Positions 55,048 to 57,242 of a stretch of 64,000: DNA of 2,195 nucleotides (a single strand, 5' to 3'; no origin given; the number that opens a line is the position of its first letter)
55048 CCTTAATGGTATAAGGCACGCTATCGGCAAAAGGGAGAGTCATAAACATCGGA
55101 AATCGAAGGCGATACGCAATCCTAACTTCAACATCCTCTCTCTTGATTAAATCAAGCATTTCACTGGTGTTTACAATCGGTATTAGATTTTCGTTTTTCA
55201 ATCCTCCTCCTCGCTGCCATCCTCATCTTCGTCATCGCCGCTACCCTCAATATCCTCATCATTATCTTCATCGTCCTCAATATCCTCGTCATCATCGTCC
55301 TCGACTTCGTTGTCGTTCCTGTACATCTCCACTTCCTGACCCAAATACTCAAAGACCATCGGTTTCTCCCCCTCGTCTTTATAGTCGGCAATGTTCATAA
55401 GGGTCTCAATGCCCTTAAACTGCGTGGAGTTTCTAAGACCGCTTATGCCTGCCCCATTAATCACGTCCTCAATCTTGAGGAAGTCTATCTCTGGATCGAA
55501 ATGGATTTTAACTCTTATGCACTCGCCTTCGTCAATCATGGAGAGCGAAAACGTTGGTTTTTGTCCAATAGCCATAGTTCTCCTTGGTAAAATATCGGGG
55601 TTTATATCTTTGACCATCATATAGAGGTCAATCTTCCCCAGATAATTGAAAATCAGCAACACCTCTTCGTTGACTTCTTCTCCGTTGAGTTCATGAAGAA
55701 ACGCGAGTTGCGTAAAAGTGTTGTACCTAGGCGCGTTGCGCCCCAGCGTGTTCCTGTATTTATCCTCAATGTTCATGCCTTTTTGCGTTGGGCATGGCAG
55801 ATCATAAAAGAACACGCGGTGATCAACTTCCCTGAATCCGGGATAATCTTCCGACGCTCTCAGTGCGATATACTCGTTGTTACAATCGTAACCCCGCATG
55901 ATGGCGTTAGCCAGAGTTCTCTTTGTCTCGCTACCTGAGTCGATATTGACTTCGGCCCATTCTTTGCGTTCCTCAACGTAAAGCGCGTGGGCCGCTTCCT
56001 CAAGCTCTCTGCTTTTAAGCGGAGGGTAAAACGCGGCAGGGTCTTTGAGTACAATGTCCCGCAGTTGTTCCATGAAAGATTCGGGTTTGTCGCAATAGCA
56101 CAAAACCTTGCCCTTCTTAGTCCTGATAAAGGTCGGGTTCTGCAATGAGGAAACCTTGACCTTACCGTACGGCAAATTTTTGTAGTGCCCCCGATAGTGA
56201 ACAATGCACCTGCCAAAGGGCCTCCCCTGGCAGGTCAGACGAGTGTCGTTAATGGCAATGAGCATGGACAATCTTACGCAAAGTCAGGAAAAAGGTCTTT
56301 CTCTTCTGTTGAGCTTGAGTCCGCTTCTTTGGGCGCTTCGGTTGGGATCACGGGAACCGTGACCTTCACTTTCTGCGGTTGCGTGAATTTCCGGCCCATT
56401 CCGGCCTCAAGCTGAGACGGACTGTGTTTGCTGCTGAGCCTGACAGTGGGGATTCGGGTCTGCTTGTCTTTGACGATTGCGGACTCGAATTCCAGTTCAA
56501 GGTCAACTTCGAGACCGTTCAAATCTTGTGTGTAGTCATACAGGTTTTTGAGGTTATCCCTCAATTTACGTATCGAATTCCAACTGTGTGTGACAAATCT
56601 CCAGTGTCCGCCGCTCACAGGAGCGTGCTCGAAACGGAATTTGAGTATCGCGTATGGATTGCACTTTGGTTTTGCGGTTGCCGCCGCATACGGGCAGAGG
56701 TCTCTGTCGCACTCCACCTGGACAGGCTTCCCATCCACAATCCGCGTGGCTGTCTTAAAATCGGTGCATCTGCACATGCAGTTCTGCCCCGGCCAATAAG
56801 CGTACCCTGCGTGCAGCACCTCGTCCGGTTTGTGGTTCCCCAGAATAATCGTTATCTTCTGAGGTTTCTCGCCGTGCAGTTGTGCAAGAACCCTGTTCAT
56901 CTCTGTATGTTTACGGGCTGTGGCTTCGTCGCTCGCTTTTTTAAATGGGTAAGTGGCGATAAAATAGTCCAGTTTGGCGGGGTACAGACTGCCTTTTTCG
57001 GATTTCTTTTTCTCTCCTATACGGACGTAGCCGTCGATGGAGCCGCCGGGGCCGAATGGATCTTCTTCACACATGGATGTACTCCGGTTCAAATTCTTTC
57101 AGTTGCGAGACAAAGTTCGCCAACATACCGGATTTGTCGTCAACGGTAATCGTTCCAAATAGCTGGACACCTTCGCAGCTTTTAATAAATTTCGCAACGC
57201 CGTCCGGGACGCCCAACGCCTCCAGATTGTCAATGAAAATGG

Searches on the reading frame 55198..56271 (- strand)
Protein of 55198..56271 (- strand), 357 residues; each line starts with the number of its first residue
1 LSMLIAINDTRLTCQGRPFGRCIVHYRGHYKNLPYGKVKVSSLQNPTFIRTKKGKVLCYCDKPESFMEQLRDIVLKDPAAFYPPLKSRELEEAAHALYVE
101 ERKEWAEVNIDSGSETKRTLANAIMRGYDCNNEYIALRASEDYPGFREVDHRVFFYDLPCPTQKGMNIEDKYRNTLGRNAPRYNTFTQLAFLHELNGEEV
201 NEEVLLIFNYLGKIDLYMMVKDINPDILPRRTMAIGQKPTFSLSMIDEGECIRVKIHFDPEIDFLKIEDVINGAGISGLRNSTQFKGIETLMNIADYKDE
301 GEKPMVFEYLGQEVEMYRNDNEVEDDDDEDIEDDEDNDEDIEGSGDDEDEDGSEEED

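Call 3: search_protein_families(library=pfam, proteins=[window:55198-56271:-], max_evalue=0.1)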
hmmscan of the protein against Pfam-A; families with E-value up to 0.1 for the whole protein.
window:55198-56271:- (357 aa): 0 families

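Call 4: search_protein_families(library=phrogs, proteins=[window:55198-56271:-], max_evalue=0.01)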
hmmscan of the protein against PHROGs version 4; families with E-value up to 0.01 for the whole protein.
window:55198-56271:- (357 aa): 0 families

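Call 5: find_homologous_proteins(query=window:55198-56271:-)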
Query window:55198-56271:- (357 aa): 1 proteins with E <= 0.001 among 8000 candidates. Only proteins of 196 to 625 residues were searched: fused or split forms outside these lengths cannot appear, so this answer is no evidence that the protein stands alone or is whole; lengths 'longer' or 'shorter' looks for them.
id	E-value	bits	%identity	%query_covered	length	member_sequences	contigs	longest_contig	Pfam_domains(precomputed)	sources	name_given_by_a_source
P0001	1.5e-216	737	100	91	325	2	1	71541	-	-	-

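Call 9: search_dna_similar(query=window:55198-56271:-, collection=phages, mode=protein, max_evalue=0.001)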
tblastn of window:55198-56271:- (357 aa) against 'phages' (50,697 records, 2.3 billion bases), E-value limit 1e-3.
No match.

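Call 10: search_solved_structures(query=window:55198-56271:-, max_evalue=1)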
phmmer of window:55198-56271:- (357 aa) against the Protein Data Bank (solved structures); distinct sequences matched with E-value up to 1: 3.
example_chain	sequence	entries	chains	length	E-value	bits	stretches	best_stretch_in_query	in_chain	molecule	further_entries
5e5n_A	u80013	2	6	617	0.57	12.5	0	19-104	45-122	Polyketide synthase PksL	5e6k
5erf_A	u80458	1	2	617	0.57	12.5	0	19-104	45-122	Polyketide synthase PksL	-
5eny_A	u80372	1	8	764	0.71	12.2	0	19-104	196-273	Polyketide synthase PksL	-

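Call 14: search_protein_representatives(protein=window:55198-56271:-)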
Query: 357 residues. Proteins with E-value up to 0.001 (for the whole library): 30; up to 1e-10: 20; up to 1e-30: 5. The best 30 are listed.
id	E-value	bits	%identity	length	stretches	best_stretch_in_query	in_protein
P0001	4.8e-217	736.5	100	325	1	33-357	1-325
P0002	9.1e-74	265.2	53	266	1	3-246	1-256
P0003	3.3e-42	161.4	41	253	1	3-225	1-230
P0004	1.8e-41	159.0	41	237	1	3-224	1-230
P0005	1.5e-35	139.4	42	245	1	33-227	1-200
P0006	1.1e-27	113.5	40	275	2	96-224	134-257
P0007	1.3e-25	106.7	35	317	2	89-226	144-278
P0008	9.4e-24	100.7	36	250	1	1-217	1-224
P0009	4.7e-23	98.3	32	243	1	4-225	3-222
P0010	1.6e-20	90.0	33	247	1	4-221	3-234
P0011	1.3e-19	87.0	32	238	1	4-220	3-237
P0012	1.7e-19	86.6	32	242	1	1-218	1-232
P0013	3.5e-19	85.6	31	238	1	4-224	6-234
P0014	3.3e-17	79.1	29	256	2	55-224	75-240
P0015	6.3e-17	78.2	31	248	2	49-227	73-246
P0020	2.7e-11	59.7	28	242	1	5-222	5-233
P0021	1.5e-10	57.2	37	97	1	237-329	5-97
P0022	1.5e-09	54.0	33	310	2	116-222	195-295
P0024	1.6e-08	50.6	35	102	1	237-334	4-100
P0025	2.9e-05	39.8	37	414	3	99-165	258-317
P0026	6.0e-05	38.8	36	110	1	237-344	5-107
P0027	1.5e-04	37.5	40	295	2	100-159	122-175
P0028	1.9e-04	37.1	35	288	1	72-174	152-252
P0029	3.0e-04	36.5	41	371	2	119-154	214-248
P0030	3.1e-04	36.4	34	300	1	87-220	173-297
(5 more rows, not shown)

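Call 17: find_encoding_contigs(protein=P0021, flank=6000, max_places=3)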
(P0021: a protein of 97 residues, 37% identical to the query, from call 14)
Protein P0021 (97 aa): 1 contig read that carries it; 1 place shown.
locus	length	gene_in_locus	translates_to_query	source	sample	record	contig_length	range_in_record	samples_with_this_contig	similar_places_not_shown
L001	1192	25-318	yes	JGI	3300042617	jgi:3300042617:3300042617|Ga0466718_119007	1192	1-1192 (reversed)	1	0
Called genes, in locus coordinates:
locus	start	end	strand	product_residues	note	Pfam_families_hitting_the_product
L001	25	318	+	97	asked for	-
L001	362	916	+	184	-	PF21189:PHA02142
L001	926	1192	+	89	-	?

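Call 18: find_encoding_contigs(protein=P0003, flank=6000, max_places=3)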
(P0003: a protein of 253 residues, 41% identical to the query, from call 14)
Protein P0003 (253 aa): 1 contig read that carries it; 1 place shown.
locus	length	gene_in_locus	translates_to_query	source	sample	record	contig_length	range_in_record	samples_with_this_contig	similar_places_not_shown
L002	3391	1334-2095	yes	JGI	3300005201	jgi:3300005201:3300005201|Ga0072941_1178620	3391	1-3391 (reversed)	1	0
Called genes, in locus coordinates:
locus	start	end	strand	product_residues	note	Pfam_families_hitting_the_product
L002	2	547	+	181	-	?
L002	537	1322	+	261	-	PF18897:Gp3-like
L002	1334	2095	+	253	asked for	-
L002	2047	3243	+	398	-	PF12705:PDDEXK_1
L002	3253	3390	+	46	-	?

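Call 19: find_encoding_contigs(protein=P0024, flank=8000, max_places=3)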
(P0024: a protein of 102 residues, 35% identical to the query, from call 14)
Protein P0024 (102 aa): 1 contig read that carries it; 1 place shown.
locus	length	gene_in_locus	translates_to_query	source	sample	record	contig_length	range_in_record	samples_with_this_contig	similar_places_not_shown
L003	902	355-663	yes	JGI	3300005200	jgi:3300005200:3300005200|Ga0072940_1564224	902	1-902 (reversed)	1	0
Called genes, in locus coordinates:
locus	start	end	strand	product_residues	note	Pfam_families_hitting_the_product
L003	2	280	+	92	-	?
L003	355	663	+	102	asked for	-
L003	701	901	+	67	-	?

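Call 20: find_encoding_contigs(protein=P0026, flank=8000, max_places=3)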
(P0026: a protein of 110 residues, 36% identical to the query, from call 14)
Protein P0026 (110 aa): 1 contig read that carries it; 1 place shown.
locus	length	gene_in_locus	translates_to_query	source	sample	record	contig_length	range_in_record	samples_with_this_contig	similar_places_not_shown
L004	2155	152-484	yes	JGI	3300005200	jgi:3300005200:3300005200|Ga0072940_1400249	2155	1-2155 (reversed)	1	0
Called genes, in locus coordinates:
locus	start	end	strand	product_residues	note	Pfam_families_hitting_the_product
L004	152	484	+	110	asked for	-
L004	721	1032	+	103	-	-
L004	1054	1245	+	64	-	-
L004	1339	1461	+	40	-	-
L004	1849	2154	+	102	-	?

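Call 21: find_encoding_contigs(protein=P0002, flank=8000, max_places=3)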
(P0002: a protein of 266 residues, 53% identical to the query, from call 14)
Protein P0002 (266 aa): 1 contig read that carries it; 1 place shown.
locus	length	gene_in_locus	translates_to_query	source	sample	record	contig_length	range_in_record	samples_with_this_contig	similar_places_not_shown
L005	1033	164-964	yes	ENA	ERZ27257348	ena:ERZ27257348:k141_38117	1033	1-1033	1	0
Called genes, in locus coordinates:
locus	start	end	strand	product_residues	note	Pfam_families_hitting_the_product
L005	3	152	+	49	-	?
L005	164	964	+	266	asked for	-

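Call 25: predict_structure(alignment_id=A1)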
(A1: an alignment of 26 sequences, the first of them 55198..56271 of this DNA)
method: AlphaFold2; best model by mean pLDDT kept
length: 357 residues; sequences in the alignment: 26
mean_pLDDT: 86.1   pTM: 0.61
mean pLDDT of the five models: 86.1, 85.1, 85.1, 84.5, 84.4
residues with pLDDT >= 90: 223; 70-90: 72; 50-70: 52; < 50: 10
segments of 3 or more residues with pLDDT < 50: 354-357
pLDDT, mean of each block of 10 residues (from residue 1): 90 97 91 87 96 96 73 78 92 94 96 97 98 96 94 91 96 82 90 91 95 96 84 69 96 93 91 85 92 83 90 83 56 52 52 47
secondary structure, 60 per line:
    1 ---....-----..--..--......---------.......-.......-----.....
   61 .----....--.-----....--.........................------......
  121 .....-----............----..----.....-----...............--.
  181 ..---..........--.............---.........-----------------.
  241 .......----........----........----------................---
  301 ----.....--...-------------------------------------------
elements in order: E4-7 E21-26 E36-39 E44-50 E56-61 H66-69 H78-81 H84-108 H115-125 H131-142 E153-157 H163-177 E186-195 E198-210 E214-219 E240-247 E252-259 H264-271 H282-297 E305-309 E312-314

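Call 29: fold_search(model_id=the predicted structure, library=pdb)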
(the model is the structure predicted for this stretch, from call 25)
No match with E <= 0.001 here; weaker rows may still be real.
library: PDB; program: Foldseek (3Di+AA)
matches with E <= 10: 500; with E <= 0.001: 0
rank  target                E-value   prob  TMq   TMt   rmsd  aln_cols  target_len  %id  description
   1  3lr5_B                1.2e-01  0.44  0.16  0.34  10.5       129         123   16  Periplasmic domain of the risS sensor protein from Burkholderia pseudomallei, iodide phased at neutral pH (released 2010-06-16)
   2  9a74_B                1.3e-01  0.06  0.10  0.09  30.8       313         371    9  Integrative model of YKUJ-NUSA by crosslinking MS and deep learning (released 2024-09-18)
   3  8ow1_N                2.3e-01  0.08  0.08  0.08  15.5       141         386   14  Cryo-EM structure of the yeast Inner kinetochore bound to a CENP-A nucleosome. (released 2023-08-09)
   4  9i91_A                2.5e-01  0.07  0.10  0.14  20.0       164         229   15  Ku from Mycobacterium tuberculosis bound to DNA (released 2025-12-10)
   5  3gku_A                2.9e-01  0.11  0.11  0.16  15.3       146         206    8  Crystal structure of a probable RNA-binding protein from Clostridium symbiosum ATCC 14940 (released 2009-03-31)
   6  9ig8_A                3.8e-01  0.03  0.09  0.11  22.3       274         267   14  Apo-MtbKu , not bound to DNA (released 2026-03-04)
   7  9lrg                  4.0e-01  0.63  0.11  0.23   6.7        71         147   13  Crystal Structure of Thermus thermophilus KhpB/EloR (released 2025-07-23)
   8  4k08                  4.5e-01  0.10  0.12  0.24  14.2       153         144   14  Periplasmic sensor domain of chemotaxis protein, Adeh_3718 (released 2013-07-17)
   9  4r1m_B                4.5e-01  0.05  0.08  0.07  15.2       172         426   10  Crystal structure of a Putative Acyl-CoA ligase (BT_0428) from Bacteroides thetaiotaomicron VPI-5482 at 2.48 A resolut (released 2014-08-27)
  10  6gov_A                5.1e-01  0.04  0.10  0.09  26.5       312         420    8  Structure of THE RNA POLYMERASE LAMBDA-BASED ANTITERMINATION COMPLEX (released 2019-02-13)
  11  8y9c_B                5.1e-01  0.06  0.10  0.03  19.0       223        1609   11  De novo design mini-binder in complex with TcdB4 (released 2024-08-28)
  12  9ebw_B                5.4e-01  0.03  0.09  0.07  24.0       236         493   10  Chimeric fluorescence biosensor formed from a lactate-binding protein and GFP, bound to lactate (released 2025-03-19)
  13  5lm7_C                5.7e-01  0.06  0.09  0.08  17.8       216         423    9  Crystal structure of the lambda N-Nus factor complex (released 2017-04-05)
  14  3lk2_A                6.1e-01  0.08  0.10  0.11  12.3       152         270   10  Crystal structure of CapZ bound to the uncapping motif from CARMIL (released 2010-04-07)
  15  6c84_B                6.1e-01  0.06  0.10  0.07  13.8       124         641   10  Crystal structure of PBP5 from Enterococcus faecium (released 2019-02-06)
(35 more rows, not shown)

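Call 39: fold_search(model_id=the predicted structure, library=viral)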
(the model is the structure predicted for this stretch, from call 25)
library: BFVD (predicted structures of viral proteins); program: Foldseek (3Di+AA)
matches with E <= 10: 500; with E <= 0.001: 0
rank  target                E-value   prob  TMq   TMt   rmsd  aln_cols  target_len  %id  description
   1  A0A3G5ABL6            3.9e-02  0.21  0.11  0.21  19.0       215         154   10  Uncharacterized protein [Hyperionvirus sp.]
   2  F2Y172                7.4e-02  0.08  0.11  0.12  21.3       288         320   11  (no name in the UniProt tables at hand)
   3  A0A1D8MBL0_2          1.1e-01  0.11  0.10  0.04  16.8       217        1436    9  (no name in the UniProt tables at hand)
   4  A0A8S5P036            1.1e-01  0.06  0.09  0.11  21.3       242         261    9  Uncharacterized protein [Myoviridae sp. ctLnO19]
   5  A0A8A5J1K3            1.8e-01  0.07  0.09  0.14  24.7       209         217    8  (no name in the UniProt tables at hand)
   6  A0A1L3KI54            2.1e-01  0.08  0.09  0.08  21.2       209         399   14  Maturation protein [Beihai levi-like virus 22]
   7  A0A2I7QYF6            2.1e-01  0.06  0.10  0.11  25.2       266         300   10  (no name in the UniProt tables at hand)
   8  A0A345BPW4            2.1e-01  0.07  0.14  0.16  19.2       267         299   11  (no name in the UniProt tables at hand)
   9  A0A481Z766            2.1e-01  0.09  0.12  0.19  18.8       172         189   13  F-box domain-containing protein [Pithovirus LCPAC304]
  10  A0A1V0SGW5            2.2e-01  0.10  0.11  0.12  19.6       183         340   13  Inositol polyphosphate-related phosphatase domain-containing protein [Hokovirus HKV1]
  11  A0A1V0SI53            2.2e-01  0.03  0.09  0.09  30.2       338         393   11  Endonuclease/exonuclease/phosphatase family protein [Klosneuvirus KNV1]
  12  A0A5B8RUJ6            2.2e-01  0.04  0.07  0.12  15.1       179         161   11  Uncharacterized protein [Mycobacterium phage Penelope2018]
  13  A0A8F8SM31            2.7e-01  0.05  0.11  0.09  26.0       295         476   11  (no name in the UniProt tables at hand)
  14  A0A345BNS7            2.8e-01  0.10  0.08  0.16  19.9       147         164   11  (no name in the UniProt tables at hand)
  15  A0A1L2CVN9            3.0e-01  0.06  0.10  0.10  19.8       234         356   12  AAA+ ATPase domain-containing protein [Pectobacterium phage vB_PcaM_CBB]
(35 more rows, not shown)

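Call 41: find_encoding_contigs(protein=P0020, flank=10000, max_places=2)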
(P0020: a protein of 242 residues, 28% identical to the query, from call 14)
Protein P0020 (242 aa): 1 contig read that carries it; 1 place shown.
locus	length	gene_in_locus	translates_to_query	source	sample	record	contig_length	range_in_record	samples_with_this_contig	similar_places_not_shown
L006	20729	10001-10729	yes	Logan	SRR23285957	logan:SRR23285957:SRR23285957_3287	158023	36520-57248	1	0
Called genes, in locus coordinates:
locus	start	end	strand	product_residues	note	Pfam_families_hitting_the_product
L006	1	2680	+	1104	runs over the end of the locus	-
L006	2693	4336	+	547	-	PF13476:AAA_23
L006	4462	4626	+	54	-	-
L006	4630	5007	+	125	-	PF00856:SET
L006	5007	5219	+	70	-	-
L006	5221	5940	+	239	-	PF01464:SLT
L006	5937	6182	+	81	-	-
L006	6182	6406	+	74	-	-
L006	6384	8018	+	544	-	PF02562:PhoH (faint), PF13086:AAA_11 (faint), PF13245:AAA_19, PF13604:AAA_30, PF01443:Viral_helicase1 (weak), PF01443:Viral_helicase1 (weak), PF18335:SH3_13 (weak), PF13538:UvrD_C_2, +1 more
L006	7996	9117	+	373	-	PF14311:DUF4379 (faint)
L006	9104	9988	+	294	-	PF18897:Gp3-like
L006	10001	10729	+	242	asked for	-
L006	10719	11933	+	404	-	PF12705:PDDEXK_1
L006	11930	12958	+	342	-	-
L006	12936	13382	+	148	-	-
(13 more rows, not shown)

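Call 70: search_dna_similar(query=P0008, collection=phages, mode=protein, max_evalue=0.01, max_rows=15)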
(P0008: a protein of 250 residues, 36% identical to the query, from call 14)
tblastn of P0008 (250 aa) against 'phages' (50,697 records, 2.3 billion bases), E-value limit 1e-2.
No match.

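Call 82: search_protein_families(library=pfam, proteins=[P0025, P0027, P0028, P0029, P0030, P0022, P0007], max_evalue=0.01)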
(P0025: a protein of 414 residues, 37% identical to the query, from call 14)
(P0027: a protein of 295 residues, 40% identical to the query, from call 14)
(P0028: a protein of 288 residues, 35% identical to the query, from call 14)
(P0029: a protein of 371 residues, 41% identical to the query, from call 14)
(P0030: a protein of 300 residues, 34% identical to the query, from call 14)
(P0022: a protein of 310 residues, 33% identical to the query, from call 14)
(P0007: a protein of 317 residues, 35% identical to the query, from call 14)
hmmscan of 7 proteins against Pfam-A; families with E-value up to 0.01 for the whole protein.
P0025 (414 aa): 1 family
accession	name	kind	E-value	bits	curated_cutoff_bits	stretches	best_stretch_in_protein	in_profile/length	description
PF18708.6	MapZ_C2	-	0.0031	18.2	27.6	0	9-49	11-51/94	MapZ extracellular C-terminal domain 2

P0027 (295 aa): 0 families

P0028 (288 aa): 0 families

P0029 (371 aa): 1 family
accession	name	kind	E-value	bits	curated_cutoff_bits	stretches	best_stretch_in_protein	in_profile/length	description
PF01175.24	Urocanase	-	0.0026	17.9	23.2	0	76-132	160-206/209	Urocanase Rossmann-like domain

P0030 (300 aa): 1 family
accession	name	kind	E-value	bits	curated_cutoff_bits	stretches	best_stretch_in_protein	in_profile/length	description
PF24414.1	DUF7547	-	0.0083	16.6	27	0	100-192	82-168/209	Family of unknown function (DUF7547)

P0022 (310 aa): 0 families

P0007 (317 aa): 0 families

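Call 86: find_encoding_contigs(protein=P0030, flank=8000, max_places=3)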
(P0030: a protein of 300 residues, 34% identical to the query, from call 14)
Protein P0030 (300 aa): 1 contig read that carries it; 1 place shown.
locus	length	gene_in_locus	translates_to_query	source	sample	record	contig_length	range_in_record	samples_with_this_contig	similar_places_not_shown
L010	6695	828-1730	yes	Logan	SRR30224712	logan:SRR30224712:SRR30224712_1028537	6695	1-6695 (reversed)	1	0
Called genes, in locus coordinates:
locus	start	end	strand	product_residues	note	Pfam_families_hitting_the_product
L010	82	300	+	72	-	-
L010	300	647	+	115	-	-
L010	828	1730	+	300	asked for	-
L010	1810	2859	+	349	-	PF05673:DUF815, PF00158:Sigma54_activat (faint), PF01078:Mg_chelatase (faint), PF05496:RuvB_N, PF00004:AAA, PF07728:AAA_5 (weak), PF17864:AAA_lid_4, PF05491:WHD_RuvB, +3 more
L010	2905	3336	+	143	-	-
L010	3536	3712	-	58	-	-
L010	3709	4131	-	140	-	-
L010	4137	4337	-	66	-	-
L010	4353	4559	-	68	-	-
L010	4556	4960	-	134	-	-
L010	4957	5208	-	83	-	-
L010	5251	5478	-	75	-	-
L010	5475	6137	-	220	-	PF02861:Clp_N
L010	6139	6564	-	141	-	PF26948:DUF8296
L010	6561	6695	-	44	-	?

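Call 87: find_encoding_contigs(protein=P0029, flank=8000, max_places=3)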
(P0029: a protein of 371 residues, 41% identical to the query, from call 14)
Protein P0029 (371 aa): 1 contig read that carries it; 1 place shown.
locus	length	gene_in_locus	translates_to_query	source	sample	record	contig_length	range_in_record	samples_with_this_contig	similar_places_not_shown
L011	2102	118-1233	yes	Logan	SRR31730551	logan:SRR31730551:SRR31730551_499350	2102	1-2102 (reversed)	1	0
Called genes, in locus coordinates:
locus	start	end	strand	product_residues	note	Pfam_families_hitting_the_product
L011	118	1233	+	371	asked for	-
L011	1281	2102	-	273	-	?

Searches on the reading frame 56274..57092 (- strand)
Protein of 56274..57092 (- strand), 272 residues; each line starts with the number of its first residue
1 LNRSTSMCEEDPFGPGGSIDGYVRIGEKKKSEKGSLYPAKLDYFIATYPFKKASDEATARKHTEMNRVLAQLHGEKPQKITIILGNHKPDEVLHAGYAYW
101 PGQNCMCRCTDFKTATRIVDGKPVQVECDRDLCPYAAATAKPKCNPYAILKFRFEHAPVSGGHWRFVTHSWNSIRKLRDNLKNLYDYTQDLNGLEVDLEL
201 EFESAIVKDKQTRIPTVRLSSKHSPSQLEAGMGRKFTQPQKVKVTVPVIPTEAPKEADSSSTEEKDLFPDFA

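Call 3: search_protein_families(library=pfam, proteins=[window:56274-57092:-], max_evalue=0.1)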
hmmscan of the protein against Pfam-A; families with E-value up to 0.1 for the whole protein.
window:56274-57092:- (272 aa): 1 family
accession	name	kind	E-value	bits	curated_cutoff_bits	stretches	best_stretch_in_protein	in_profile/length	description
PF18897.5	Gp3-like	-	2.4e-26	93.3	23.6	1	21-220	2-189/191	Recombination directionality factor-like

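Call 4: search_protein_families(library=phrogs, proteins=[window:56274-57092:-], max_evalue=0.01)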
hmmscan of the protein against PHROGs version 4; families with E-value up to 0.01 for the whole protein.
window:56274-57092:- (272 aa): 2 families
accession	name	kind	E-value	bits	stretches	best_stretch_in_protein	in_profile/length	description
phrog_16191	-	unknown function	0.0006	20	1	21-232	16-215/390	-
phrog_38606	-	unknown function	0.0085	17.5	0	95-148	8-60/72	-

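Call 71: search_dna_similar(query=window:56274-57092:-, collection=phages, mode=protein, max_evalue=0.001, max_rows=15)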
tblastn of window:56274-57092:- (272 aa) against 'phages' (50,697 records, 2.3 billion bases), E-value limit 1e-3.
Records with a match: 1; places in all: 1; records where one place covers at least 80% of the query: 0.
Best place of each record, by identity: <60% 1.
By first word of the organism name: Bacteroides 1.
By host as written in the record: Bacteroides koreensis HM3 1.
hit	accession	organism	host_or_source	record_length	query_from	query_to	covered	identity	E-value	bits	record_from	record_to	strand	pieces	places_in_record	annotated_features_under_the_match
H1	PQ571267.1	Bacteroides phage BKO1-3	Bacteroides koreensis HM3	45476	21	228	76%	23.1%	6e-4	47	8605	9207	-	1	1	recombination directionality factor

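Call 72: get_annotated_region(hit=H1, flank=8000)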
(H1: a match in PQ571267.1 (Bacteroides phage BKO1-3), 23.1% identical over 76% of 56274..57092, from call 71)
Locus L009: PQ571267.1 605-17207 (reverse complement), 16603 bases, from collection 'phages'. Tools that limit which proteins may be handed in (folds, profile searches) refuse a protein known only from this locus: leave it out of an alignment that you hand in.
description: Bacteroides phage BKO1-3, complete genome.
organism: Bacteroides phage BKO1-3 (NCBI taxid 3385215)
taxonomy: Viruses
host: Bacteroides koreensis HM3; source: sewage from septic tank; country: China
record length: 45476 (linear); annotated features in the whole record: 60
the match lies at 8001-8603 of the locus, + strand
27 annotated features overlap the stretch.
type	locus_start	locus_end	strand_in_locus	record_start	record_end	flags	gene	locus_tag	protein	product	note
CDS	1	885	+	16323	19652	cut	-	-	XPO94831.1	hypothetical protein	BKO1-3_gp27; BKO1-3_gp27; None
CDS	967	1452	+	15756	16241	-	-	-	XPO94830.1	hypothetical protein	BKO1-3_gp26; BKO1-3_gp26; None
CDS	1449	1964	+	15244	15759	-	-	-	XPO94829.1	amidase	BKO1-3_gp25; BKO1-3_gp25; Annot2=(structure alignment-afuniprot50) AF-A0A174NHT0-F1-model_v4 N-acetylmuramoyl-L-alanine ...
CDS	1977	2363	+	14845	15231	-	-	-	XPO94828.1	hypothetical protein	BKO1-3_gp24; BKO1-3_gp24; None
CDS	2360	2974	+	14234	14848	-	-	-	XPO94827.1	hypothetical protein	BKO1-3_gp23; BKO1-3_gp23; None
CDS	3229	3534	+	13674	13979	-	-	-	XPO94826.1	ribosomal large subunit pseudouridine synthase B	BKO1-3_gp22; BKO1-3_gp22; None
CDS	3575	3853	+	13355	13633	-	-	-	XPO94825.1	hypothetical protein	BKO1-3_gp21; BKO1-3_gp21; None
CDS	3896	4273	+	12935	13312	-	-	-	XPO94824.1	hypothetical protein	BKO1-3_gp20; BKO1-3_gp20; None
CDS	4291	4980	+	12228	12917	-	-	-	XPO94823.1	DUF3268 family zinc-finger domain-containing protein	BKO1-3_gp19; BKO1-3_gp19; Annot2=(structure alignment-afuniprot50) AF-A0A0T9N3R9-F1-model_v4 Protein of uncharacterized ...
CDS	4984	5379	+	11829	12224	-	-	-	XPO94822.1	head-tail adaptor Ad1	BKO1-3_gp18; BKO1-3_gp18; Annot2=(structure alignment-afuniprot50) AF-A0A2R5F9A9-F1-model_v4 Pilus assembly protein PilM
CDS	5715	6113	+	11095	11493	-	-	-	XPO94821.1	hypothetical protein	BKO1-3_gp17; BKO1-3_gp17; None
CDS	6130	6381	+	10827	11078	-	-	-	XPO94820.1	hypothetical protein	BKO1-3_gp16; BKO1-3_gp16; None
CDS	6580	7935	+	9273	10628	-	-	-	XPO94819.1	exonuclease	BKO1-3_gp15; BKO1-3_gp15; Annot2=(hmm profile search-vog [Rank2]) VOG45984 REFSEQ exonuclease;Annot3=(hmm profile ...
CDS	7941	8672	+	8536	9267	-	-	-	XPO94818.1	recombination directionality factor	BKO1-3_gp14; BKO1-3_gp14; Annot2=(structure alignment-afuniprot50) AF-A0A257NWU5-F1-model_v4 Hydrolase or metal-binding ...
CDS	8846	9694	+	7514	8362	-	-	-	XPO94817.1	hypothetical protein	BKO1-3_gp13; BKO1-3_gp13; None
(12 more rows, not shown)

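Call 91: search_solved_structures(query=A5, max_evalue=1)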
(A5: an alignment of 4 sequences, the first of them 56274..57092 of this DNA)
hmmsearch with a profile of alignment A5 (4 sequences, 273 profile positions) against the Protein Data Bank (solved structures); distinct sequences matched with E-value up to 1: 6.
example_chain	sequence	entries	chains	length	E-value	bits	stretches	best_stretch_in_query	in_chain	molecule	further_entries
9ygm_Lp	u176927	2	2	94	0.22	13.9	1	125-176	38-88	60S ribosomal protein eL43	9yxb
2kjp_A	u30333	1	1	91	0.22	13.9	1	13-79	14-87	Uncharacterized protein ylbL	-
7oya_p1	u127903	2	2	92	0.35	13.2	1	115-177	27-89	Zgc:171772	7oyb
8q7z_Bp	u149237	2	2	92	0.42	13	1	115-177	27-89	Large ribosomal subunit protein eL43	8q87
9eho_p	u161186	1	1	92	0.56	12.6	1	115-174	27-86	Large ribosomal subunit protein eL43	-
9e71_BA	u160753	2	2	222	0.6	12.5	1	151-239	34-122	Small ribosomal subunit protein eS1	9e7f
